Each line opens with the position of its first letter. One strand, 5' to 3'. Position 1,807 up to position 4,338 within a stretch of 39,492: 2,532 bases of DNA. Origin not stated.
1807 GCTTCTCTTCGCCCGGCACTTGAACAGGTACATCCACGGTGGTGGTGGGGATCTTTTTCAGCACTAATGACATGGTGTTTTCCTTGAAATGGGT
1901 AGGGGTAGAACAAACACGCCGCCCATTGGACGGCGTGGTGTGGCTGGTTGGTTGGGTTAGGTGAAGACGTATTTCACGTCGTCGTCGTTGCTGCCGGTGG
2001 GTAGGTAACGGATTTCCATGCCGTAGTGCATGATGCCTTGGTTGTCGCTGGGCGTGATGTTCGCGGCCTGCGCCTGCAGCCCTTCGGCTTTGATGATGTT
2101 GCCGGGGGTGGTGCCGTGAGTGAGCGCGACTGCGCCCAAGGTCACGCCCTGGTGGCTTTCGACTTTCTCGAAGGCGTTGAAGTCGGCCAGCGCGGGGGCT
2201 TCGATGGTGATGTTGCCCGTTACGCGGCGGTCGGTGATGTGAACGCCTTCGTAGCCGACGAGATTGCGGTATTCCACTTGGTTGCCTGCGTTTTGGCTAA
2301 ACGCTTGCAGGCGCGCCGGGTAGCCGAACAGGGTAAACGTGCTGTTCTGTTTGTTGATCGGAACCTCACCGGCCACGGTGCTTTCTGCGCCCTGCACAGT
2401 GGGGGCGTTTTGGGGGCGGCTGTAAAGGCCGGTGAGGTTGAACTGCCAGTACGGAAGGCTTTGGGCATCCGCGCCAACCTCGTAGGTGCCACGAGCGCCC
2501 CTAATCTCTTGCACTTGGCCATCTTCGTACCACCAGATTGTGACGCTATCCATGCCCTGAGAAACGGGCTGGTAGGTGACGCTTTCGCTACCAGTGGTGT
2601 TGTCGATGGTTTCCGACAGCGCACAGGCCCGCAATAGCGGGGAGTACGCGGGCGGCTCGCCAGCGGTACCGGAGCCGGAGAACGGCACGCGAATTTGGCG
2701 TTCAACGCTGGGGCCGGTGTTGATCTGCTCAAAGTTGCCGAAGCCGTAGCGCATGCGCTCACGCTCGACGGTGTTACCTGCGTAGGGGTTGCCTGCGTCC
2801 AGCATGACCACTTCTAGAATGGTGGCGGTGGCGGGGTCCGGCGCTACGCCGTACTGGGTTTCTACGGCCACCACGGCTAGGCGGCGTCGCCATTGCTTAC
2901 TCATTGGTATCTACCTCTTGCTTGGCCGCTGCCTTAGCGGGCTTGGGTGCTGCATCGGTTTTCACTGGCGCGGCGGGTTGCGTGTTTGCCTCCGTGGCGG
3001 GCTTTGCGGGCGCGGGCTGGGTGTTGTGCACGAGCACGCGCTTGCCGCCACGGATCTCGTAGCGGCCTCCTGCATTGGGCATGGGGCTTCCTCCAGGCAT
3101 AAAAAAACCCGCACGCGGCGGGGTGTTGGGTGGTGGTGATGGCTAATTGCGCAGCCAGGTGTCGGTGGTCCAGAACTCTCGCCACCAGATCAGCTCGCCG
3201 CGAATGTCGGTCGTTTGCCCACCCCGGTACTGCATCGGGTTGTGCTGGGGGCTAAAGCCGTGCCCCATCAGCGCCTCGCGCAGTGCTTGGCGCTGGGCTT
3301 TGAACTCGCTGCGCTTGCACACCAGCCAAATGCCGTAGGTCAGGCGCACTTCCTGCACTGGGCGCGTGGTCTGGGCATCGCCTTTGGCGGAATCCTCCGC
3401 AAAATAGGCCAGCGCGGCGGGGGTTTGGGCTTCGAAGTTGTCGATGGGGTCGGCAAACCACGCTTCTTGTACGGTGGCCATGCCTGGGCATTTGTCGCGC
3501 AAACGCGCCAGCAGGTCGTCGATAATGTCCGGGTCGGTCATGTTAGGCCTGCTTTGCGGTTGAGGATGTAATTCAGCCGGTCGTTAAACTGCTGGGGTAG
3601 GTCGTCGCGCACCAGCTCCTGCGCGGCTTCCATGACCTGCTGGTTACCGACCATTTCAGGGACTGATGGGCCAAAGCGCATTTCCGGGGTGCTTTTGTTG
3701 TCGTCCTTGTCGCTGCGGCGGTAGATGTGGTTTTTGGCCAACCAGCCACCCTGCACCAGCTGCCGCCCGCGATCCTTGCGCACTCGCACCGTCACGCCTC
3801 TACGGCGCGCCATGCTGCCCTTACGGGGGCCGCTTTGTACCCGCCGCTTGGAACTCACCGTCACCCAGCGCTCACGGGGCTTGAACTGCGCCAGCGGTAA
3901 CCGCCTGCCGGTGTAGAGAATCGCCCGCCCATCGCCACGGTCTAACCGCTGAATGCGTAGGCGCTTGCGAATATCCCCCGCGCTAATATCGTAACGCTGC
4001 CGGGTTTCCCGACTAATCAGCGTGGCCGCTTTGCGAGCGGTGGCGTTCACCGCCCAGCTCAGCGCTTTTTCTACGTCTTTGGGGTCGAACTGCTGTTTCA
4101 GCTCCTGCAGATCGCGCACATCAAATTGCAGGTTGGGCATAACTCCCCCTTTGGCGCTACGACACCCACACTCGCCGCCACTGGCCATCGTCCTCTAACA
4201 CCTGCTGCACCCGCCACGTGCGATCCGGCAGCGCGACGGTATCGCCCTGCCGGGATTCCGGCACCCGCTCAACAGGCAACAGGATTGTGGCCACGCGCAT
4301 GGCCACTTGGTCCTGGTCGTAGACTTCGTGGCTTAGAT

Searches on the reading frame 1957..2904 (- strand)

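Call 90: search_protein_families(library=pfam, proteins=[window:1957-2904:-], max_evalue=0.001)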
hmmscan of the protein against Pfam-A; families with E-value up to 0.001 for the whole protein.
window:1957-2904:- (315 aa): 1 family
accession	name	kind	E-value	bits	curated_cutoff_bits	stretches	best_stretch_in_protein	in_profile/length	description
PF18906.5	Phage_tube_2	-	9e-16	58.7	27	1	11-292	7-259/266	Phage tail tube protein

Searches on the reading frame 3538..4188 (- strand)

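Call 90: search_protein_families(library=pfam, proteins=[window:3538-4188:-], max_evalue=0.001)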
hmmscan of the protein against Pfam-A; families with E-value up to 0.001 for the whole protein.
window:3538-4188:- (216 aa): 1 family
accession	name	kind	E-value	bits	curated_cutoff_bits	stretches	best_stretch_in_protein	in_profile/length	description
PF06763.17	Minor_tail_Z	-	4e-08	33.7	23.9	1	24-209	8-184/190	Prophage minor tail protein Z (GPZ)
